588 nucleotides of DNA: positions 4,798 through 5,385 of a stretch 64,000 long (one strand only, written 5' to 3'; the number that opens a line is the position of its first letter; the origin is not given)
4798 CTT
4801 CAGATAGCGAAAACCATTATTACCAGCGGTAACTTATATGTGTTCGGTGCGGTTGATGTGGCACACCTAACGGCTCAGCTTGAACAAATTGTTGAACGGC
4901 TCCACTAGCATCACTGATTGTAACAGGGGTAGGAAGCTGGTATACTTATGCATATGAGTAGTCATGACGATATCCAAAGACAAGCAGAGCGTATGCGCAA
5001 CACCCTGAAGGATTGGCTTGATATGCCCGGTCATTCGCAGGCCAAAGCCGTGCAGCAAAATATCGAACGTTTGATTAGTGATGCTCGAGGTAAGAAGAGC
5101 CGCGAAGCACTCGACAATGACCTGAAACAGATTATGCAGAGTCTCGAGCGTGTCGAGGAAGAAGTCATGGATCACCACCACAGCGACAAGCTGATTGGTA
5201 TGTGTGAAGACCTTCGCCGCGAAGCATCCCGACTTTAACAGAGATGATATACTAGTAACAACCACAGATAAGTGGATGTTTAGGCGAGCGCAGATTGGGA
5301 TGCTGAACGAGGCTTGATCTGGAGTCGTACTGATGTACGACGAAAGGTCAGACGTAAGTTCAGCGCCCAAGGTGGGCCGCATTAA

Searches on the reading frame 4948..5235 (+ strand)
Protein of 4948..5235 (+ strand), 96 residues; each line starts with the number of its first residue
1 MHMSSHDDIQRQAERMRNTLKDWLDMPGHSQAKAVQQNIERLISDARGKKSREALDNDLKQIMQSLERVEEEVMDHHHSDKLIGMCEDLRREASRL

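Call 66: search_protein_families(library=pfam, proteins=[window:4948-5235:+], max_evalue=0.01)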
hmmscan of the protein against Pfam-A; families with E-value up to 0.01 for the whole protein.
window:4948-5235:+ (96 aa): 3 families
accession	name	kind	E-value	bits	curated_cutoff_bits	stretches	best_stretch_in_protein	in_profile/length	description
PF11140.13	DUF2913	-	0.0018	18.5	23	1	30-91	49-108/207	Protein of unknown function (DUF2913)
PF04108.17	ATG17_like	-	0.0023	17.9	43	1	6-75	92-155/355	Autophagy protein ATG17-like domain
PF09177.16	STX6_10_61_N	-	0.0066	17.4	29.4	0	6-72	7-70/99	Syntaxin 6/10/61, N-terminal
